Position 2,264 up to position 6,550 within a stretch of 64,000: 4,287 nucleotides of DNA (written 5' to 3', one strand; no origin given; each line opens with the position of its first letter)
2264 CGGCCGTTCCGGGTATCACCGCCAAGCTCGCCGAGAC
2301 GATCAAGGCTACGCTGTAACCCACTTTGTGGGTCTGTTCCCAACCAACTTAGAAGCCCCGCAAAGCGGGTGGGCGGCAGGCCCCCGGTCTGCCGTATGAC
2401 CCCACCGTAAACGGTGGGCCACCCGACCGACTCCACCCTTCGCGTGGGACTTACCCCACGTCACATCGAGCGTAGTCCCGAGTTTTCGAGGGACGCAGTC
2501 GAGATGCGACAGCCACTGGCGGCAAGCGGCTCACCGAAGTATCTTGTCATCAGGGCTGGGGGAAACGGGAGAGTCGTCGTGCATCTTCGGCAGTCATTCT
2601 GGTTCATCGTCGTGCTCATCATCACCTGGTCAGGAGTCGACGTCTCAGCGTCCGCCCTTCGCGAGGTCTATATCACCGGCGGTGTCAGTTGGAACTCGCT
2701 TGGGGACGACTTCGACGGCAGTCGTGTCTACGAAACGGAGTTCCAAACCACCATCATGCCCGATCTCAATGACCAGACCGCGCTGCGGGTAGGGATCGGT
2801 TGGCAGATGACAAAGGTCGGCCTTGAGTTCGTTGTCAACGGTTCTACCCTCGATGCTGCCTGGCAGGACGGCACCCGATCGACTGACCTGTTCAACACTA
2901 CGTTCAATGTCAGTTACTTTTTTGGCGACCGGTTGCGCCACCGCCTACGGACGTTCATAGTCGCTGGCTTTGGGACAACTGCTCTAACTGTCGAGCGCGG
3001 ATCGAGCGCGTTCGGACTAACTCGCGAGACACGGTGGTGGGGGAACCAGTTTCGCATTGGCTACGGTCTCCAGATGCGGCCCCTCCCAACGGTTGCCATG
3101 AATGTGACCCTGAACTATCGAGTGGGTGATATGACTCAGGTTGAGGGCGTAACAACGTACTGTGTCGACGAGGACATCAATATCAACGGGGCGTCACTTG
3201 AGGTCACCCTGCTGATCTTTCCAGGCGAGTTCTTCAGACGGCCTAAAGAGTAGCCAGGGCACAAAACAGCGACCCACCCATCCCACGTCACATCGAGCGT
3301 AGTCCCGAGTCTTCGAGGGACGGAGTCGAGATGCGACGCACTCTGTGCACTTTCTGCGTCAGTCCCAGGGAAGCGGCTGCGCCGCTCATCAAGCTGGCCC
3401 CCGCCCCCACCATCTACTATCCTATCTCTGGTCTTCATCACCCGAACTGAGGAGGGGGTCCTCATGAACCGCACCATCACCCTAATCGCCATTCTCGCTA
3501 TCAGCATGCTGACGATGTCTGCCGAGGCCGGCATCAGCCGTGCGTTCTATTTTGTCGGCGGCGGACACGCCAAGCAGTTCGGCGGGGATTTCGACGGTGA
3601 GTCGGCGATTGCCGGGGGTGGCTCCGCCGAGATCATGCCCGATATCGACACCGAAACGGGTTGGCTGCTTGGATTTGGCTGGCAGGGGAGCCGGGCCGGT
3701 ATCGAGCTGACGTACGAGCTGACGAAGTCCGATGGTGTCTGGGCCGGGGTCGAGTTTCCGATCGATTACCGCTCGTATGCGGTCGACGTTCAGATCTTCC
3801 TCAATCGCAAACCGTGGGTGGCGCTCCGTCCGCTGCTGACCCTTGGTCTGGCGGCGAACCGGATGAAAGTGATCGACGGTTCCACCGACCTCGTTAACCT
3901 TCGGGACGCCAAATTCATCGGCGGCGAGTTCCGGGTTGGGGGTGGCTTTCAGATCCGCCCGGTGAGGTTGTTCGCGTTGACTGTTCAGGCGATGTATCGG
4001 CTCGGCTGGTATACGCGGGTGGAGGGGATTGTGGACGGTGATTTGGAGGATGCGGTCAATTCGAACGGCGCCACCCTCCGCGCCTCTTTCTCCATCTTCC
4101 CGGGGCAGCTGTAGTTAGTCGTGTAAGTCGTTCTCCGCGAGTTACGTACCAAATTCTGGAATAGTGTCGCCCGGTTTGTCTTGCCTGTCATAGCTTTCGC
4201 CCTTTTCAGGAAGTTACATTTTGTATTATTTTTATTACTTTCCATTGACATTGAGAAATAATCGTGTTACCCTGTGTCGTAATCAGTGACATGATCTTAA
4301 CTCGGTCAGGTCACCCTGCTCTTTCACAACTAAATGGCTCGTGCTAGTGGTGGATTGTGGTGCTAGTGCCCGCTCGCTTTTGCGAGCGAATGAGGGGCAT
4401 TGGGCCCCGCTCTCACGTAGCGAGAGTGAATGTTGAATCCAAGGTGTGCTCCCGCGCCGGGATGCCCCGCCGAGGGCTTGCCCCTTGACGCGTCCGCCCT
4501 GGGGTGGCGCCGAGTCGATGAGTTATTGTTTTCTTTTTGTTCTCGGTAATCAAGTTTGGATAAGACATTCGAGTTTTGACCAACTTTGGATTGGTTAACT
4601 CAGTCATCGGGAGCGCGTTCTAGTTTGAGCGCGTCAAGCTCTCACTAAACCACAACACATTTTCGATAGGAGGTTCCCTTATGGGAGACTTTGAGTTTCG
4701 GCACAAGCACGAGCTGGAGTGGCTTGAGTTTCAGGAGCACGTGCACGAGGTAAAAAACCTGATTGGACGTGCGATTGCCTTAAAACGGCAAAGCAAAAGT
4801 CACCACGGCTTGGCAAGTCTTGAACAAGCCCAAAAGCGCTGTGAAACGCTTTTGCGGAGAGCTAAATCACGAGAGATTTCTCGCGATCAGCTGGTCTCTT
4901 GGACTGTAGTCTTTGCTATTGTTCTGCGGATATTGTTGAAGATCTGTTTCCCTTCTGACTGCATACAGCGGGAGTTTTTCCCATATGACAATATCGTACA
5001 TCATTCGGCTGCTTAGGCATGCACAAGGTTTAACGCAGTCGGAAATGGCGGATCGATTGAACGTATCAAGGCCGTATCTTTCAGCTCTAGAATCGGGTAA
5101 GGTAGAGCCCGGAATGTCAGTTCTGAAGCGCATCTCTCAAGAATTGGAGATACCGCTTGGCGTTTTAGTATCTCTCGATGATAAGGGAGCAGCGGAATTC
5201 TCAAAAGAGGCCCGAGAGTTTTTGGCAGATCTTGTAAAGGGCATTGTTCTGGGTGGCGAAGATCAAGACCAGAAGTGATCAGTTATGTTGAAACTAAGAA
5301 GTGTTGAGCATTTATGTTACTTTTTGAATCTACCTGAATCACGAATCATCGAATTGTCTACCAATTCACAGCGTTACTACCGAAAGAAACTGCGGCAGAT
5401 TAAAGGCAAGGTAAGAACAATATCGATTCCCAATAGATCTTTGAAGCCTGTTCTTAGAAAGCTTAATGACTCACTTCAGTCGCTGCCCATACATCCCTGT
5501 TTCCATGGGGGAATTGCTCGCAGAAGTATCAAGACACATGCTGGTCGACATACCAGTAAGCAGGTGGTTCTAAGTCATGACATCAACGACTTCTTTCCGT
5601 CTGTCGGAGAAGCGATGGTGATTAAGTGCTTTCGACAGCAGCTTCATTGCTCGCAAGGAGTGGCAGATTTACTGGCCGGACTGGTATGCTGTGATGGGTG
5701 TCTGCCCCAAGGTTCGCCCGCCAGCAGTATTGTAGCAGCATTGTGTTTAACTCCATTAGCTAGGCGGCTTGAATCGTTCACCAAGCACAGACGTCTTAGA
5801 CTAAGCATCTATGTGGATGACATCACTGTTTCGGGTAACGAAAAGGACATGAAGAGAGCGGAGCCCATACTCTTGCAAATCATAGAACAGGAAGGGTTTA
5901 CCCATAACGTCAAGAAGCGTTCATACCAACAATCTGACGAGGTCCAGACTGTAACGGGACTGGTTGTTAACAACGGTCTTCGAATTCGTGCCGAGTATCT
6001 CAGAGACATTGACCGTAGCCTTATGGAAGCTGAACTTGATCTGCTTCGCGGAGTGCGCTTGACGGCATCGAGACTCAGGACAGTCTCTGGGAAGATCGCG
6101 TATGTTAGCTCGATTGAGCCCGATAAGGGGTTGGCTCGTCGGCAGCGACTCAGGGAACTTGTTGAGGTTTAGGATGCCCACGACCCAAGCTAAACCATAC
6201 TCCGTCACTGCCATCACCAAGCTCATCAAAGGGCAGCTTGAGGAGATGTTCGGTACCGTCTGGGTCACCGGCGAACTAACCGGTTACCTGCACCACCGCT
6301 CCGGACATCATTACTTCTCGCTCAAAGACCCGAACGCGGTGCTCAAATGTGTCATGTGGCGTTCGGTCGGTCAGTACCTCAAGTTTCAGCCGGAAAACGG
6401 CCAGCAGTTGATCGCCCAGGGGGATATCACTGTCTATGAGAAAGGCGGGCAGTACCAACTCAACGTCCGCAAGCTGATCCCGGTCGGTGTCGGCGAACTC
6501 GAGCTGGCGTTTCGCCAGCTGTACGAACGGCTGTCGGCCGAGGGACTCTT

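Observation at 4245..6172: Retron with a type VI-like architecture in a probable FCB/Zixibacteria host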

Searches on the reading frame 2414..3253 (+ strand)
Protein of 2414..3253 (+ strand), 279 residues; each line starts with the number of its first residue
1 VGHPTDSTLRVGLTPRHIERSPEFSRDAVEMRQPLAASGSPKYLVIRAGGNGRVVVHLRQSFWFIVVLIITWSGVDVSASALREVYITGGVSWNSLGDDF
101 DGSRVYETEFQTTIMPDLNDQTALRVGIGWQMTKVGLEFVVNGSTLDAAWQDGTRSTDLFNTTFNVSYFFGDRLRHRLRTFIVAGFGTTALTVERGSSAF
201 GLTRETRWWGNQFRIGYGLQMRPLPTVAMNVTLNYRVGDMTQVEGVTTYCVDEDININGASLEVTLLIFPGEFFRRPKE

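Call 95: search_protein_families(library=pfam, proteins=[window:2414-3253:+], max_evalue=0.01)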
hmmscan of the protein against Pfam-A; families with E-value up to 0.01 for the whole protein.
window:2414-3253:+ (279 aa): 1 family
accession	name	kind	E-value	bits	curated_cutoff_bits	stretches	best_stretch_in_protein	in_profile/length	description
PF13505.12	OMP_b-brl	-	0.00026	21.7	28.7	1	78-262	14-169/175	Outer membrane protein beta-barrel domain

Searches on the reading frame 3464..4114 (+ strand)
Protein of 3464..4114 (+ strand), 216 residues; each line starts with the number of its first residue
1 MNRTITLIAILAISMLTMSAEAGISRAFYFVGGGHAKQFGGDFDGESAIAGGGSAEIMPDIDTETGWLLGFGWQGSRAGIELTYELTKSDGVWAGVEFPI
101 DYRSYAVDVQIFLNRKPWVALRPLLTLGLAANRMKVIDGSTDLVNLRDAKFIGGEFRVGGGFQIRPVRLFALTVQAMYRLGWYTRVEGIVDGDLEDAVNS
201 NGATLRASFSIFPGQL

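Call 95: search_protein_families(library=pfam, proteins=[window:3464-4114:+], max_evalue=0.01)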
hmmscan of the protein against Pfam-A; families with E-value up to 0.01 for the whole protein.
window:3464-4114:+ (216 aa): 1 family
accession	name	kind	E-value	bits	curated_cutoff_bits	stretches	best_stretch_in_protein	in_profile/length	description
PF13505.12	OMP_b-brl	-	0.00014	22.5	28.7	1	9-184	2-156/175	Outer membrane protein beta-barrel domain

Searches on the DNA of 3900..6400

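Call 6: search_rna_families(source=window, start=3900, end=6400, threshold=evalue, max_evalue=10, show_alignments=3)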
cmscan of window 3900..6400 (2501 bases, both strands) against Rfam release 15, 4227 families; matches with E-value up to 10: 6.
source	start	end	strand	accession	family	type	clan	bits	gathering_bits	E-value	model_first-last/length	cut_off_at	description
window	5247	5274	-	RF01768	flavi_FSE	Cis-reg; frameshift_element;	-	19.9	43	0.17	6-33/62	no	ribosomal frameshift site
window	4215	4255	+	RF02701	PsrR1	Gene; sRNA;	-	18.2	42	3.4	1-79/79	no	Photosynthesis regulatory RNA1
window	5250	5309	+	RF01559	DdR1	Gene; snRNA; snoRNA; CD-box;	-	17.4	70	6.4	1-66/66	no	Dictyostelium snoRNA DdR1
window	6217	6248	-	RF00047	mir-2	Gene; miRNA;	-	17.2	45.5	7.7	1-72/72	no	mir-2 microRNA precursor family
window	4438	4554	-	RF02161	PART1_3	Gene; lncRNA;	-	15.6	40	2.3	1-131/131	no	Prostate androgen-regulated transcript 1 conserved region 3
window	5377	5398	-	RF04063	MIR2629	Gene; miRNA;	-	14.7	60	6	26-48/66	no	MIR2629 microRNA precursor family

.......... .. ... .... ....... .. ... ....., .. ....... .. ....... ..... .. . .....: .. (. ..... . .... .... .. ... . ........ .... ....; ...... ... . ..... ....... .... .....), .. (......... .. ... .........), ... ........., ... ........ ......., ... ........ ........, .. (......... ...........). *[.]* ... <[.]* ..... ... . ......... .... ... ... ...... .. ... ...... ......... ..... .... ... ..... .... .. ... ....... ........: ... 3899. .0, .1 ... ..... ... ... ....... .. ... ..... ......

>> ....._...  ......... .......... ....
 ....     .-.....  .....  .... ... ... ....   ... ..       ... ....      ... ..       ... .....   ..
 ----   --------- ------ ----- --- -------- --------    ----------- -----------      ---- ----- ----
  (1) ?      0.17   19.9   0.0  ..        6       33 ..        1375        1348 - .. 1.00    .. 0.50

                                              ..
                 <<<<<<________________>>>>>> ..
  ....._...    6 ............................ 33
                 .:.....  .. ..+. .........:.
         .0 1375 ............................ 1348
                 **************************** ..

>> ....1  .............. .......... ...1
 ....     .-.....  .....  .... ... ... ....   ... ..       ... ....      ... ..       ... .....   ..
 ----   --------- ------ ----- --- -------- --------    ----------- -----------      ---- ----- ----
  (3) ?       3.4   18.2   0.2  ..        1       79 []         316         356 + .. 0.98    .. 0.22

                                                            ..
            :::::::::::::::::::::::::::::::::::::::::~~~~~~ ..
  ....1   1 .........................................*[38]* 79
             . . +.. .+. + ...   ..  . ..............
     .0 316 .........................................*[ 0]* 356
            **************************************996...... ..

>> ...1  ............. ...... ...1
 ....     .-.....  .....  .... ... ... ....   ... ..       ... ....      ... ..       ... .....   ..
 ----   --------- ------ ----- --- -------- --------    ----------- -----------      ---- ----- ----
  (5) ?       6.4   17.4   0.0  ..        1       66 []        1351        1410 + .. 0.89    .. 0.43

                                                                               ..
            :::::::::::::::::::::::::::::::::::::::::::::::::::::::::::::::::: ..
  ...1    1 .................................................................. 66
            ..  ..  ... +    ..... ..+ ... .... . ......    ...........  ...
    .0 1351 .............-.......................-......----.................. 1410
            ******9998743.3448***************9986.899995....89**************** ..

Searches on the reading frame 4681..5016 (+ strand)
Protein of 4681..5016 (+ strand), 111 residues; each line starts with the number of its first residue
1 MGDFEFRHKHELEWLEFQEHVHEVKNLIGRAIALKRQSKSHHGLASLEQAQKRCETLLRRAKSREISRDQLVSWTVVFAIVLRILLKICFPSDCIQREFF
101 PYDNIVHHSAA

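Call 3: search_protein_families(library=pfam, proteins=[window:4681-5016:+], max_evalue=0.1)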
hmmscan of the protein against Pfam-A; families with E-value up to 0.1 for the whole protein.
window:4681-5016:+ (111 aa): 1 family
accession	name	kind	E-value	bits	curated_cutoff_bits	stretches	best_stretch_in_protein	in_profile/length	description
PF19914.5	WEF-hand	-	0.081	14.2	27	1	34-79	36-81/81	Wolframin EF-hand domain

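Call 4: search_protein_families(library=padloc, proteins=[window:4681-5016:+], max_evalue=0.1)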
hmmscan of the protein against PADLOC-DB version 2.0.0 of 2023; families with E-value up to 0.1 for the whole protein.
window:4681-5016:+ (111 aa): 0 families

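Call 5: search_protein_families(library=ncbifam, proteins=[window:4681-5016:+], max_evalue=0.1)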
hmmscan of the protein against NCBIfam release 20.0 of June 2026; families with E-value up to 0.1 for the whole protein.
window:4681-5016:+ (111 aa): 1 family
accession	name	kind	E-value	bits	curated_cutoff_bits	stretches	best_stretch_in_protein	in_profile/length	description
NF011151.0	PRK14560.1-2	equivalog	0.013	15.4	291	1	5-77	2-72/172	putative RNA-binding protein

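Call 21: find_homologous_proteins(query=window:4681-5016:+, max_evalue=1)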
Query window:4681-5016:+ (111 aa): 1 proteins with E <= 1 among 5 candidates.
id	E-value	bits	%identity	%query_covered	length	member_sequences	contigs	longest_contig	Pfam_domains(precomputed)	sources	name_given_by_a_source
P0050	2.7e-68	245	100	100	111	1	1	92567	-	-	-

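Call 76: predict_structure(alignment_id=A6)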
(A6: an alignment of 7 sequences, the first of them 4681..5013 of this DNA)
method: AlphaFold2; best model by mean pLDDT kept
length: 111 residues; sequences in the alignment: 7
mean_pLDDT: 72.8   pTM: 0.53
mean pLDDT of the five models: 72.8, 68.7, 67.8, 66.4, 64.8
residues with pLDDT >= 90: 0; 70-90: 79; 50-70: 19; < 50: 13
segments of 3 or more residues with pLDDT < 50: 95-97, 103-111
pLDDT, mean of each block of 10 residues (from residue 1): 71 83 86 83 81 84 72 74 70 52 48 46
secondary structure, 60 per line:
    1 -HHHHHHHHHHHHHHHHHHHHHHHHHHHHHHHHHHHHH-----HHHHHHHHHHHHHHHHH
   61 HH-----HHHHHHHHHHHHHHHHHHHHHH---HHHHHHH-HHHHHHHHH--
elements in order: H2-38 H44-62 H68-89 H93-99 H101-109

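Call 77: search_protein_representatives(alignment_id=A6)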
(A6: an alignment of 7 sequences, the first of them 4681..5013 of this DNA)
Query: 7 sequences, 107 profile positions. Proteins with E-value up to 0.001 (for the whole library): 101; up to 1e-10: 33; up to 1e-30: 4. The best 101 are listed.
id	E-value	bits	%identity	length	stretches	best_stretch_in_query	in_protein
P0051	6.4e-35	135.7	-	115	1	1-106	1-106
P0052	1.4e-34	134.5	-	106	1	1-107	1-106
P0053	3.1e-32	127.0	-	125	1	1-107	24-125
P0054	4.6e-32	126.4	-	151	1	1-107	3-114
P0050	1.8e-24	102.0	-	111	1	1-107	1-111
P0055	2.9e-22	95.0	-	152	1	5-92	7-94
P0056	1.6e-20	89.4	-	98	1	1-101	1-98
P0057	3.2e-20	88.4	-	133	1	2-107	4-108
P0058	1.5e-19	86.2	-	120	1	5-94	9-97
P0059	2.3e-19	85.6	-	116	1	5-91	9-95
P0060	6.3e-18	81.0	-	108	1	4-91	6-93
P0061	8.1e-18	80.6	-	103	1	1-107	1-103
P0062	3.8e-17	78.5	-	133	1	3-103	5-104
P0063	1.5e-16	76.6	-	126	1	4-92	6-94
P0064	1.6e-16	76.4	-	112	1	9-105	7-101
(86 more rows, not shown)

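Call 80: search_protein_families(library=pfam, alignment_id=A7, max_evalue=0.01)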
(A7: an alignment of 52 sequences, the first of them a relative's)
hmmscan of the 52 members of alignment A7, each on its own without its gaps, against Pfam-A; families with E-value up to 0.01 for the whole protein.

A. member 1, P0051 (115 aa): 0 families

B. families by the number of members that match (of 52 scanned): 4 families
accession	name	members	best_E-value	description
PF20161.5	VpsR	1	0.0053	VpsR domain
PF14301.12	DUF4376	1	0.0062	Domain of unknown function (DUF4376)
PF07957.16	DUF3294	1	0.0072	Protein of unknown function (DUF3294)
PF13247.11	Fer4_11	1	0.0074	4Fe-4S dicluster domain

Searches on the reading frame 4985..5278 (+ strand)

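Call 3: search_protein_families(library=pfam, proteins=[window:4985-5278:+], max_evalue=0.1)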
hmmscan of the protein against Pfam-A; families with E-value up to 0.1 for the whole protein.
window:4985-5278:+ (97 aa): 15 families
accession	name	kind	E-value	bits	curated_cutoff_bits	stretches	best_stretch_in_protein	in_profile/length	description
PF01381.28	HTH_3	-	9e-15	54.9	23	1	7-60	1-54/55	Helix-turn-helix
PF13560.12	HTH_31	-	4.7e-10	40.1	27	1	8-50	7-50/64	Helix-turn-helix domain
PF12844.13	HTH_19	-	6.1e-10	39.3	30.2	1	7-63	4-60/64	Helix-turn-helix domain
PF13413.12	HTH_25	-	6.4e-07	29.5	24.6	1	8-40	3-35/62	Helix-turn-helix domain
PF13744.12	HTH_37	-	3.2e-06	27.3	27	1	4-41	21-57/80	Helix-turn-helix domain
PF13443.12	HTH_26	-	0.00011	22.8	22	1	9-63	4-59/63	Cro/C1-type HTH DNA-binding domain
PF08279.18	HTH_11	-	0.00042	20.6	25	1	4-29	3-29/55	HTH domain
PF01047.28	MarR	-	0.00074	19.8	24.6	1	6-33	8-35/59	MarR family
PF13412.12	HTH_24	-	0.0014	18.6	21.9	1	6-32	8-34/48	Winged helix-turn-helix DNA-binding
PF04545.22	Sigma70_r4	-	0.0015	18.4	24.1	1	10-31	15-36/50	Sigma-70, region 4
PF12802.13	MarR_2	-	0.0047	17.5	27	1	6-34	10-39/61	MarR family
PF13384.12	HTH_23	-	0.014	15.7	24.6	1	9-32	11-34/50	Homeodomain-like domain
PF12840.13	HTH_20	-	0.025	15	27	1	6-30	9-33/51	Helix-turn-helix domain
PF08281.18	Sigma70_r4_2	-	0.033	14.3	25.7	0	9-29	20-40/54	Sigma-70, region 4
PF25469.1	HTH_NWD1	-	0.079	13.3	27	1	3-52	36-85/125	NWD1-like, winged helix-turn-helix domain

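Call 4: search_protein_families(library=padloc, proteins=[window:4985-5278:+], max_evalue=0.1)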
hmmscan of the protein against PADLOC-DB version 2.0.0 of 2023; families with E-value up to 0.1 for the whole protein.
window:4985-5278:+ (97 aa): 21 families
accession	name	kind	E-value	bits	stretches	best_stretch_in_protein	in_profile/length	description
PDLC02926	HTH_VI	-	3.3e-22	76.6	1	3-87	2-87/92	-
PDLC03947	RmrA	-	2e-09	34.8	1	7-60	16-69/383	-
PDLC03952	RmrA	-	5.5e-09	33.3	1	11-67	31-87/395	-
PDLC03954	RmrA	-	1.7e-08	31.8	1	7-67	15-75/380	-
PDLC03951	RmrA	-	1.1e-06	25.9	1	9-63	15-69/400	-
PDLC03944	RmrA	-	1.5e-06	25.6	1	10-59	14-63/384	-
PDLC03949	RmrA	-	2.8e-06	24.4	1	7-62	7-62/363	-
PDLC03665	Control_protein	-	6.4e-06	24.3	1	7-61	13-68/77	control protein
PDLC03943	RmrA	-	6.4e-06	23.5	1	7-57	7-57/370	-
PDLC04142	capH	-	1.1e-05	24.4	1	7-68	11-72/103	capH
PDLC03953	RmrA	-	4.4e-05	20.9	1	7-59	10-62/373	-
PDLC03668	Control_protein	-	5.4e-05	21.6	1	3-56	9-62/79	control protein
PDLC03948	RmrA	-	0.0004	17.4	1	11-59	17-65/397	-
PDLC04775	PDC-M69A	-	0.00043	18.8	1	12-67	17-72/113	-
PDLC03955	RmrA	-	0.00055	17.3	1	9-59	27-77/371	-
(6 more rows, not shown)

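Call 5: search_protein_families(library=ncbifam, proteins=[window:4985-5278:+], max_evalue=0.1)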
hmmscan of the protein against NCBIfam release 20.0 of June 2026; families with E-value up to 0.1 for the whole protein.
window:4985-5278:+ (97 aa): 29 families (the best 25 are shown)
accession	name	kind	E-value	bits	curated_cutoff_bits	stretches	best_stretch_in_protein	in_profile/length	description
NF041951.1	phage_RstR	subfamily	4.6e-12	46.2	80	1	1-68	1-68/108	RstR family transcriptional repressor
NF010465.0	PRK13890.1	equivalog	2.9e-10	40.3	96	1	5-67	9-70/121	conjugal transfer protein TrbA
NF006015.0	PRK08154.1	subfamily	1.3e-09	37.6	204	1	7-81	35-108/314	anaerobic benzoate catabolism transcriptional regulator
TIGR03070.1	couple_hipB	subfamily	1.9e-08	34.1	71.65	1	3-54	3-54/58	type II toxin-antitoxin system Y4mF family antitoxin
NF046032.1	TransRegSlrRBacil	equivalog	4e-08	33.5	250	1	3-87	2-86/149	HTH-type transcriptional regulator SlrR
NF041677.1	trans_regClgR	equivalog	4.2e-08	33.3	170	1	3-67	9-74/113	transcriptional regulator ClgR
TIGR00270.2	TIGR00270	equivalog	7e-08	32.4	110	1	6-85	79-157/159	multiprotein bridging factor aMBF1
NF047948.1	male_kill_WMK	equivalog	0.00011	21.7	300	1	7-80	167-239/300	WO male-killing family protein Wmk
NF041493.1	MobT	equivalog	0.00016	20.6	600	1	11-55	5-49/383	MobT family relaxase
NF038139.1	Reg_Aceta_RamB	equivalog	0.00029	19.6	700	1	7-66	7-66/465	acetate metabolism transcriptional regulator RamB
NF007408.0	PRK09943.1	equivalog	0.00032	20.3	211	1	10-67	15-72/185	HTH-type transcriptional regulator PuuR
NF007271.0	PRK09726.1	equivalog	0.00043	20.2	79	1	5-60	15-70/88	type II toxin-antitoxin system antitoxin HipB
TIGR02612.1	mob_myst_A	hypoth_equivalog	0.0008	19.3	122.6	1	7-44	30-67/150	mobile mystery protein A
NF041575.1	antitoxPezA_Strep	equivalog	0.0025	17.8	290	1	6-56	5-55/158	type II toxin-antitoxin system antitoxin PezA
NF047542.1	telomere_Tap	equivalog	0.0034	16.1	600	1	10-45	25-60/695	telomere-associated protein Tap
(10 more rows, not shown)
